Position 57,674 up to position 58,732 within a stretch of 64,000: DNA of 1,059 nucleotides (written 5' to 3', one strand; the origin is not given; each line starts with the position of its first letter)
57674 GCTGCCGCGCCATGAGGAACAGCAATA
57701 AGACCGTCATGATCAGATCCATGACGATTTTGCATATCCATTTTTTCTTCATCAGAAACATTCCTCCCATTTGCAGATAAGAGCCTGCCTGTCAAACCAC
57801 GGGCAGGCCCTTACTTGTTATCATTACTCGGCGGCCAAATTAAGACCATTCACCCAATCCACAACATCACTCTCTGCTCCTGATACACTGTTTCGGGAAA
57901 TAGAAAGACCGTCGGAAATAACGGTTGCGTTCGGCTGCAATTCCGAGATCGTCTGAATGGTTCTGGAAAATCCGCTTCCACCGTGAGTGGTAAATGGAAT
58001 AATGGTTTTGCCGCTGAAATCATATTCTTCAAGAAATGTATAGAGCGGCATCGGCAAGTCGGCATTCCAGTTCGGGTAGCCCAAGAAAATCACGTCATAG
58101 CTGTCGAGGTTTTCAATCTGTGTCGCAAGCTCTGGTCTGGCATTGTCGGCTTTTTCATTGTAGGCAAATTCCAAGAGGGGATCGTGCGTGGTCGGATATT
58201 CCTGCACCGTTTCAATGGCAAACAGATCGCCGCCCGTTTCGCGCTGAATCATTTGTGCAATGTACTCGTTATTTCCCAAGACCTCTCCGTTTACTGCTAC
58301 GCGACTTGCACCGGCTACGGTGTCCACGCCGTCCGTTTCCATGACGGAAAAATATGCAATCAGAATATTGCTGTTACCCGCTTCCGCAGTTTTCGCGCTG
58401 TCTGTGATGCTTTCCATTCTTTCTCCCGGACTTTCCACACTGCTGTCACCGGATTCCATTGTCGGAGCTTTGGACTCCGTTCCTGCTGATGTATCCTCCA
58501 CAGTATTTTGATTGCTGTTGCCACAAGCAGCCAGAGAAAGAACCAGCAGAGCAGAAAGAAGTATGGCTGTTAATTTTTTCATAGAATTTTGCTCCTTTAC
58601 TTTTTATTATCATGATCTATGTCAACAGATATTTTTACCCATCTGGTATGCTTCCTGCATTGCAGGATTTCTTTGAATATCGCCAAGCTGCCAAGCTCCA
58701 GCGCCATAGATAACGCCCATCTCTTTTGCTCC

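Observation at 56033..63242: Cluster of extracytoplasmic flavodoxin-like lipoproteins with secreted ApbE flavin transferase, a DUF4405-like membrane protein and cytoplasmic flavin/Fe-S reductases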

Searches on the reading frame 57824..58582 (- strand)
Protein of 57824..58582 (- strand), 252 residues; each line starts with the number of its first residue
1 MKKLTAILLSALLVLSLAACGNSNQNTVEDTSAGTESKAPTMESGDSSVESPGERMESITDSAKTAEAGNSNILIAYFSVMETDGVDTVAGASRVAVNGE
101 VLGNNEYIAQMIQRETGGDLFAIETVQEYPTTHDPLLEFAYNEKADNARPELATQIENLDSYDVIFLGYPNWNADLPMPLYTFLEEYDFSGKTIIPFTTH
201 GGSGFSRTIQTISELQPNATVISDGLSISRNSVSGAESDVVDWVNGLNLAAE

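Call 3: search_protein_families(library=pfam, proteins=[window:57824-58582:-], max_evalue=0.01)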
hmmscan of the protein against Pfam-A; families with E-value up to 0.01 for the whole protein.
window:57824-58582:- (252 aa): 3 families
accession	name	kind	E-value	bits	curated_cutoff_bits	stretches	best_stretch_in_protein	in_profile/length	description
PF12682.12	Flavodoxin_4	-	5.7e-21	75.1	24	1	105-245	13-153/155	Flavodoxin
PF03358.20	FMN_red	-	0.00037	20.6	24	1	103-224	14-142/152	NADPH-dependent FMN reductase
PF02525.22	Flavodoxin_2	-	0.0064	16.7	27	1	139-187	57-103/198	Flavodoxin-like fold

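Call 4: search_protein_families(library=ncbifam, proteins=[window:57824-58582:-], max_evalue=0.01)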
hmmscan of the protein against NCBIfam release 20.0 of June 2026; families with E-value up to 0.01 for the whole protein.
window:57824-58582:- (252 aa): 13 families
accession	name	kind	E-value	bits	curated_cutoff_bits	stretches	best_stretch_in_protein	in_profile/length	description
NF005389.0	PRK06934.1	equivalog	6.3e-70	234.9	172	1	62-247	27-217/221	flavodoxin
NF005501.0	PRK07116.1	subfamily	3.5e-30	104.6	198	1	103-248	15-160/161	flavodoxin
TIGR01753.1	flav_short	equivalog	3.3e-05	24.4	123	1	157-243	41-135/140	flavodoxin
NF050142.1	PG1828_fam_lipo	equivalog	7.9e-05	23.3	50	1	1-53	1-52/59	PG1828 family lipoprotein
TIGR04207.1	halo_sig_pep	domain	0.0001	21.9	24.6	1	3-19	1-17/30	surface glycoprotein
NF006735.0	PRK09267.1-1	equivalog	0.00066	19.5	315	0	156-198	41-87/176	flavodoxin FldA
NF058647.1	lipo_LytA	equivalog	0.00076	19.7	110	1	1-35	1-34/107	acidic lipoprotein LytA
NF047847.2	SS_mature_LptM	equivalog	0.0016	18.5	27.7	1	1-22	1-22/31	LPS translocon maturation chaperone LptM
NF040528.1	SP_0198_lipo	equivalog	0.0017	18.3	100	1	2-76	1-65/144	SP_0198 family lipoprotein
NF047408.1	SA0632_fam_LP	equivalog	0.0022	17.6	70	1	1-29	1-28/68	SA0632 family lipoprotein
NF052551.1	EnvBioLpgNMYCTU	equivalog_domain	0.003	16.9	250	1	1-61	1-62/227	envelope biogenesis lipoprotein LpqN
NF038196.1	ferrodoxin_EFR1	subfamily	0.0077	16.3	75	0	156-216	35-95/242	EFR1 family ferrodoxin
NF045774.1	cytochro_C551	exception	0.0086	16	118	0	1-37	1-36/110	cytochrome c551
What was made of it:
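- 57824..58582 (-): g7: Flavodoxin_4 lipoprotein with the flavinylation insert. Predicted ApbE substrate. PRK06934 at 235 bits (call 4).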

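Call 11: find_encoding_contigs(protein=window:57824-58582:-, flank=10000, max_places=8)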
Protein window:57824-58582:- (252 aa): 9 contigs read that carry it; 5 places shown.
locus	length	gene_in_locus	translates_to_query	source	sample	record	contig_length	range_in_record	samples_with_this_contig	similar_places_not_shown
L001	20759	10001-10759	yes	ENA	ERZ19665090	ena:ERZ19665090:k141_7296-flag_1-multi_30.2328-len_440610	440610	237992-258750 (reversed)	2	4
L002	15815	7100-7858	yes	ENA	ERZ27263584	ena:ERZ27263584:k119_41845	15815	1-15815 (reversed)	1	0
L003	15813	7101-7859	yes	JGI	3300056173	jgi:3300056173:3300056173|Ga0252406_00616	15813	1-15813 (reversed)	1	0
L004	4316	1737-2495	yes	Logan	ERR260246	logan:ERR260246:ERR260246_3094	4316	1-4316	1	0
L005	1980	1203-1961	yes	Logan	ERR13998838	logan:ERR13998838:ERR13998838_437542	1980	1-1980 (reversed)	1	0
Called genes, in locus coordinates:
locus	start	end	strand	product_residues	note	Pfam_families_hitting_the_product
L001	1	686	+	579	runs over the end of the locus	PF00664:ABC_membrane, PF00005:ABC_tran, PF02463:SMC_N (weak)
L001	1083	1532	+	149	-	-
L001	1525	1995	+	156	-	PF04018:VCA0040-like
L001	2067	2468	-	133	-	PF00376:MerR (weak), PF13411:MerR_1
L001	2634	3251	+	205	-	PF03358:FMN_red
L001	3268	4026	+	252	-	PF02627:CMD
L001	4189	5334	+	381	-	PF00465:Fe-ADH, PF13685:Fe-ADH_2, PF25137:ADH_Fe_C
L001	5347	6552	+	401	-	PF02525:Flavodoxin_2 (faint), PF03358:FMN_red (faint), PF12641:Flavodoxin_3 (faint), PF12682:Flavodoxin_4, PF12724:Flavodoxin_5 (faint), PF12682:Flavodoxin_4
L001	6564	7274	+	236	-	PF01872:RibD_C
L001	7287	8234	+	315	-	PF02129:Peptidase_S15 (weak), PF01738:DLH, PF00561:Abhydrolase_1, PF12146:Hydrolase_4, PF12697:Abhydrolase_6, PF00326:Peptidase_S9, PF05448:AXE1 (weak), PF07859:Abhydrolase_3 (weak), +4 more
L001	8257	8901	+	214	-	PF12682:Flavodoxin_4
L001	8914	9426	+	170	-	PF04126:Cyclophil_like (weak), PF18050:Cyclophil_like2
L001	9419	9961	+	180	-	PF02525:Flavodoxin_2, PF03358:FMN_red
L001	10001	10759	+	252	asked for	PF12682:Flavodoxin_4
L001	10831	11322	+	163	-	PF14358:DUF4405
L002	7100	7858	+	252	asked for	PF12682:Flavodoxin_4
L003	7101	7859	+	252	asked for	PF12682:Flavodoxin_4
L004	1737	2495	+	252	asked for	PF12682:Flavodoxin_4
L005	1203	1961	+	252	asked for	PF12682:Flavodoxin_4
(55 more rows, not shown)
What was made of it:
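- Checked: Independent gene calls give the same 345 aa (call 11). The operon continues beyond the window end through Fe-ADH, CMD and a second FMN_red to a divergent MerR gene (call 11).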

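Call 14: find_homologous_proteins(query=window:57824-58582:-, max_evalue=1e-10)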
Query window:57824-58582:- (252 aa): 7596 proteins with E <= 1e-10 among 8000 candidates; the best 120 are listed.
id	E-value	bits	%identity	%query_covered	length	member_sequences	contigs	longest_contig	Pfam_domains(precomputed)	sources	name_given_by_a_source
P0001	2.9e-153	526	97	100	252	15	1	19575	PF12682.13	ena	-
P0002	1.5e-137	474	88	100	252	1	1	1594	PF12682.13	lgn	-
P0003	3.2e-137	473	88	100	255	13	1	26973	PF12682.13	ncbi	ncbi:MAG: flavodoxin [Frisingicoccus sp.]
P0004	1.7e-136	471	89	100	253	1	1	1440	PF12682.13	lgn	-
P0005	2.0e-136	471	87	100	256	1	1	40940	PF12682.13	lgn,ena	-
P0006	2.7e-136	470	87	100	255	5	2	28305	PF12682.13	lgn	-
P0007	3.1e-136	470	88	100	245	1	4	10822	PF12682.13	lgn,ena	-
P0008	7.2e-136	469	84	81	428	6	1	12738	PF03358.21,PF12682.13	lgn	-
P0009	1.3e-135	468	86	100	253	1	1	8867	PF12682.13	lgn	-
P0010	1.4e-135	468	88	100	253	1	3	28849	PF12682.13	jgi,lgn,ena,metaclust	metaclust:\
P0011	1.6e-135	468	87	100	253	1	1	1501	PF12682.13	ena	-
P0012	2.1e-135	468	86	100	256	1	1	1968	PF12682.13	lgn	-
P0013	1.0e-134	465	86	100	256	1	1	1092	PF12682.13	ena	-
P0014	1.7e-134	465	86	100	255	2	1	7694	PF12682.13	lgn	-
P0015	2.0e-134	464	85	100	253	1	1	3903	PF12682.13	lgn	-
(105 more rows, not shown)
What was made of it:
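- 57824..58582 (-): More than 7,500 homologues were found (call 14).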

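Call 16: find_related_loci(query=A1, collection=genome_contigs, flank=10000)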
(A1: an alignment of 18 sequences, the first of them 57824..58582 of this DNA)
Query A1 (252 aa) in genome_contigs; peptide patterns used: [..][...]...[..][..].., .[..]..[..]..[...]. (x = any residue, [..] = any of these).
174 stretches matched a pattern; 153 encode a relative of the query (tblastn E <= 1e-3); the best 80 are kept; 80 distinct loci.
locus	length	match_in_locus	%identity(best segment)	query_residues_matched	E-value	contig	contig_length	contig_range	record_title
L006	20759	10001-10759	85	1-252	1e-138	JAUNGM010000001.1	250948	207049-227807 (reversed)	MAG: Eubacteriales bacterium isolate S26M_St_56 NODE_2_length_250948_cov_120.072836, whole genome shotgun sequence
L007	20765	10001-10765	88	1-252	3e-137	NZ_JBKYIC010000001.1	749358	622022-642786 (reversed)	MAG: Frisingicoccus sp. isolate C039_44 NODE_12_length_749358_cov_27.474568, whole genome shotgun sequence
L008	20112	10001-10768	82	1-251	6e-135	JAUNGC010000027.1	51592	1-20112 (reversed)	MAG: Eubacteriales bacterium isolate S26M_St_34 NODE_466_length_51592_cov_63.340338, whole genome shotgun sequence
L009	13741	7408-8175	81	1-252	6e-134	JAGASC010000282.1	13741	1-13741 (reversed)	MAG: Roseburia sp. isolate RGIG8723 Water_deer_Colon-4__c258576, whole genome shotgun sequence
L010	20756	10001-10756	81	1-252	2e-133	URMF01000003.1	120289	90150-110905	uncultured Clostridiales bacterium isolate UMGS1135 genome assembly, contig: NODE_19_length_120289_cov_5.874711, whole g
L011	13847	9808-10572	85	1-252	2e-131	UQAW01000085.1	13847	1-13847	uncultured Lachnospiraceae bacterium isolate UMGS96 genome assembly, contig: NODE_229_length_13847_cov_5.76327, whole ge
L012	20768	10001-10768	84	1-252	8e-130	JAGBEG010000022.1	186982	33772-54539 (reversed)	MAG: Roseburia sp. isolate RGIG9039 Water_deer_Rectum-4__c3001, whole genome shotgun sequence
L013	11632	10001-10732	77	1-252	1e-129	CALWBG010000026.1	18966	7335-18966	MAG: uncultured Roseburia sp. isolate BRZ_HM__bin25 genome assembly, contig: BRZ_HM__NODE_2769_length_18966_cov_4.535814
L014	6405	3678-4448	84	1-252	2e-129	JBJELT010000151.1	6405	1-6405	MAG: Oliverpabstia sp. isolate SARD16_bin.044 NODE_6496_length_6405_cov_24.309291, whole genome shotgun sequence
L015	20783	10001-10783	80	1-252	9e-128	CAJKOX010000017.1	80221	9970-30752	MAG TPA_asm: uncultured Marvinbryantia sp. isolate ERR414404-bin.41 genome assembly, contig: NODE_228_length_80221_cov_7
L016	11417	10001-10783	80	1-252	9e-128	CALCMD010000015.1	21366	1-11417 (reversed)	MAG TPA_asm: uncultured Lachnospiraceae bacterium isolate ERR732779_bin.4_CONCOCT_v1.1_MAG genome assembly, contig: ERZ8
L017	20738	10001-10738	76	1-252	3e-127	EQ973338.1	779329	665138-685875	Clostridium methylpentosum DSM 5476 Scfld0 genomic scaffold, whole genome shotgun sequence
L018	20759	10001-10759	84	1-249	5e-127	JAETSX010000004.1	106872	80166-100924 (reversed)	MAG: Eubacterium sp. isolate S35_Bin1 scaffold_223, whole genome shotgun sequence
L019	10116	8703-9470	80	1-252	8e-127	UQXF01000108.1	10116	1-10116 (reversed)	uncultured Clostridium sp. isolate UMGS725 genome assembly, contig: NODE_940_length_10116_cov_7.718119, whole genome sho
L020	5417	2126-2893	80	1-252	3e-127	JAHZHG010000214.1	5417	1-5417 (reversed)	MAG: Clostridiales bacterium isolate HRGM_Genome_3238 HRGM_Genome_3238_214, whole genome shotgun sequence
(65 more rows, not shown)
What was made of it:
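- The carrier organisms are gut Clostridia (call 16).
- Tried and rejected: The closest GTDB representatives are a Frisingicoccus sp. (88% for g7) and an 'uncultured Peptococcaceae' MAG (92%, partial) (call 16).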

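Call 27: search_solved_structures(query=window:57824-58582:-, max_evalue=0.001, show_alignments=2)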
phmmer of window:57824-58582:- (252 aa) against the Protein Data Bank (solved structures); distinct sequences matched with E-value up to 0.001: 8.
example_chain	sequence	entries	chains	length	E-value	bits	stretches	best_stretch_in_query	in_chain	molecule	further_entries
4ici_A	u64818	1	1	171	8.1e-16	61.4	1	106-219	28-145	Putative flavoprotein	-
3klb_A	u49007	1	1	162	3.7e-14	56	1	104-225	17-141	Putative Flavoprotein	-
4j8p_A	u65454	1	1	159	7.1e-14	55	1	102-227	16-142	Flavodoxin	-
9rxf_A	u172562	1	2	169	3.5e-05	26.6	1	155-211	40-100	Flavodoxin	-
1akt_A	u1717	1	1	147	0.00038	23.2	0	159-246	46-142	FLAVODOXIN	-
5ljp_A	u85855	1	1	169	0.0004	23.1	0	154-211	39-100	Flavodoxin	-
2mok_A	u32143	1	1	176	0.00053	22.7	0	155-198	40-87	Flavodoxin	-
1ag9_A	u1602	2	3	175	0.00054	22.7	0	156-198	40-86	FLAVODOXIN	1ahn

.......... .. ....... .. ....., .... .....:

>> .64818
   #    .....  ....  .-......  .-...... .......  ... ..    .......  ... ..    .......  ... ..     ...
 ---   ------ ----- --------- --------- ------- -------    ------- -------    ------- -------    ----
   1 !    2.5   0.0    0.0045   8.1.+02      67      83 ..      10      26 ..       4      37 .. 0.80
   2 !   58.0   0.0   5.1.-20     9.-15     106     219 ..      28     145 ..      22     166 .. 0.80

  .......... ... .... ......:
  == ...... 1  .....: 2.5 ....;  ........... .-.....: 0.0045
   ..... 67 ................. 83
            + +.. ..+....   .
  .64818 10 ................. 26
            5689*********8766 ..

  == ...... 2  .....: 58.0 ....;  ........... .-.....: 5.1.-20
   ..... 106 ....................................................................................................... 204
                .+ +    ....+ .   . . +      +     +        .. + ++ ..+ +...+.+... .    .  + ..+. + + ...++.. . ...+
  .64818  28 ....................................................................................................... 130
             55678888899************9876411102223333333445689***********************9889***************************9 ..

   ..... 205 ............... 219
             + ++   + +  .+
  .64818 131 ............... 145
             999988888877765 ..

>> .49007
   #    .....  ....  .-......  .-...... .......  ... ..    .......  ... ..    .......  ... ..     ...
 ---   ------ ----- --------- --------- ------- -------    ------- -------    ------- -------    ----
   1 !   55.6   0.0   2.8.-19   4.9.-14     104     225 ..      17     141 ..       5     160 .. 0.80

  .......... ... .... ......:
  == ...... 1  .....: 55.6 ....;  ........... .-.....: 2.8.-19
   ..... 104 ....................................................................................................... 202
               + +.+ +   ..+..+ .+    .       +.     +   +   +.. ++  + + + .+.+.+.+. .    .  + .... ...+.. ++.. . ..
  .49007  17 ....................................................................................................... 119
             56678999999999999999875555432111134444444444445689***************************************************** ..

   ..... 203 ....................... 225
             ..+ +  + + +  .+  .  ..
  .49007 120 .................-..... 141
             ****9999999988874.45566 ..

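Call 28: list_cluster_members(proteins=[window:57824-58582:-, window:56033-57070:-, window:59157-59669:-, window:60349-61296:-])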
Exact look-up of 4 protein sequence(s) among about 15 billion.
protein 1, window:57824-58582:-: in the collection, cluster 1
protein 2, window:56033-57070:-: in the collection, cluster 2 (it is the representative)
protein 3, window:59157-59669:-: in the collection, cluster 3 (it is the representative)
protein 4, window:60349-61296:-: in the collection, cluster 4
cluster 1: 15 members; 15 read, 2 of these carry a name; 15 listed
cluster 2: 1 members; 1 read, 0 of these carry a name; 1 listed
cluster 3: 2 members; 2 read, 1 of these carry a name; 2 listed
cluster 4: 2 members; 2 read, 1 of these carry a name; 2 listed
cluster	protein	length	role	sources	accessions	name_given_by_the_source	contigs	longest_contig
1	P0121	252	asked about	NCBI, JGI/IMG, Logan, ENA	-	flavodoxin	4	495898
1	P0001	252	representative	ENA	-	-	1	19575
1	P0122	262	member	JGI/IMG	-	flavodoxin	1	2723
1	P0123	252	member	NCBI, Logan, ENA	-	-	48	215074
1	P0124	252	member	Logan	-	-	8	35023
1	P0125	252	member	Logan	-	-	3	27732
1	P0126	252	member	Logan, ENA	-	-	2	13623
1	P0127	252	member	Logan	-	-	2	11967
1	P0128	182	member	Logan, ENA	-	-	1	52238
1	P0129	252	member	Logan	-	-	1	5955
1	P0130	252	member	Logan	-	-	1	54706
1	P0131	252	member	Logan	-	-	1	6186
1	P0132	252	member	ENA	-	-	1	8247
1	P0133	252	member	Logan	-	-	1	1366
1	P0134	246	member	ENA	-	-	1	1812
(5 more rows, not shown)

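Call 31: find_encoding_contigs(protein=P0123, flank=6000, max_places=6)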
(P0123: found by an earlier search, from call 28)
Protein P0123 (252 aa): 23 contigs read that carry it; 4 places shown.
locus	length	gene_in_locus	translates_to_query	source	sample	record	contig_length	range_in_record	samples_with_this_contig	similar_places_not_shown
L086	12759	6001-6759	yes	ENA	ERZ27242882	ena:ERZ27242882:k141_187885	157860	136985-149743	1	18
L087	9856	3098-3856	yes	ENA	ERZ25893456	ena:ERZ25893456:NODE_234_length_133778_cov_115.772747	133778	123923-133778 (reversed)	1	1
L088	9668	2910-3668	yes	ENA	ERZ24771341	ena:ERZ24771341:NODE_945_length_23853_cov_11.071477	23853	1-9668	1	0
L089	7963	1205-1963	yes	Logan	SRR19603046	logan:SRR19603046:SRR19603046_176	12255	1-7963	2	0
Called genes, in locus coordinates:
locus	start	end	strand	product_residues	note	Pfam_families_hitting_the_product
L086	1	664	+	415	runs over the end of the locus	PF00512:HisKA, PF02518:HATPase_c, PF14501:HATPase_c_5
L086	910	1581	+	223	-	PF09359:VTC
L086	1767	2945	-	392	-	PF01548:DEDD_Tnp_IS110, PF02371:Transposase_20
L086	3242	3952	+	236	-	PF01872:RibD_C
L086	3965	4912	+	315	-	PF02129:Peptidase_S15 (faint), PF01738:DLH, PF00561:Abhydrolase_1, PF12146:Hydrolase_4, PF12697:Abhydrolase_6, PF00326:Peptidase_S9, PF05448:AXE1 (weak), PF07859:Abhydrolase_3 (weak), +4 more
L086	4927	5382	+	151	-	PF04126:Cyclophil_like (weak), PF18050:Cyclophil_like2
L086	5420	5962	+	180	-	PF02525:Flavodoxin_2, PF03358:FMN_red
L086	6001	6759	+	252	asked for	PF12682:Flavodoxin_4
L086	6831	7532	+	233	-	PF14358:DUF4405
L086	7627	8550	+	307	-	PF02424:ApbE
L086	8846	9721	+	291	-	PF20181:DUF6544, PF21900:DUF6920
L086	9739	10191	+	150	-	PF12802:MarR_2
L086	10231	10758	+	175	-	PF12641:Flavodoxin_3 (weak), PF12724:Flavodoxin_5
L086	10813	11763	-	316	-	PF00535:Glycos_transf_2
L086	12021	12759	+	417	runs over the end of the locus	PF00464:SHMT, PF00155:Aminotran_1_2, PF01212:Beta_elim_lyase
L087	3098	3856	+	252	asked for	PF12682:Flavodoxin_4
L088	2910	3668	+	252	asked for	PF12682:Flavodoxin_4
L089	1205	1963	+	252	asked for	PF12682:Flavodoxin_4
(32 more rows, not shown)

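Call 58: predict_structure(alignment_id=A1)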
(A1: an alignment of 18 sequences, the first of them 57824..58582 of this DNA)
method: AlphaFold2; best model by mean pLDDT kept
length: 252 residues; sequences in the alignment: 18
mean_pLDDT: 65.4   pTM: 0.65
mean pLDDT of the five models: 65.4, 64.7, 64.2, 64.3, 64.2
residues with pLDDT >= 90: 66; 70-90: 67; 50-70: 24; < 50: 95
segments of 3 or more residues with pLDDT < 50: 1-69, 84-91, 130-145
pLDDT, mean of each block of 10 residues (from residue 1): 36 32 26 28 28 30 39 88 47 72 89 94 73 46 53 85 91 68 90 91 77 92 88 88 85 41
secondary structure, 60 per line:
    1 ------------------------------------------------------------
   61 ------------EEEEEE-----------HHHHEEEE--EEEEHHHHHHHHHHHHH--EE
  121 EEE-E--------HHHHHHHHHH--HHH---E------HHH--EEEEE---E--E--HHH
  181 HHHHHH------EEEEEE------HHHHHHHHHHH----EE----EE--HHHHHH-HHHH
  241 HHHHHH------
elements in order: E73-78 H90-93 E94-97 E100-103 H104-116 E119-123 H134-143 E164-168 H178-186 E193-198 H205-215 H230-235 H237-246
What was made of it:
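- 57824..58582 (-): The AF2 model puts beta1 at 73-78, the insert at 79-103 and alpha1 at 104-116 (call 58).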
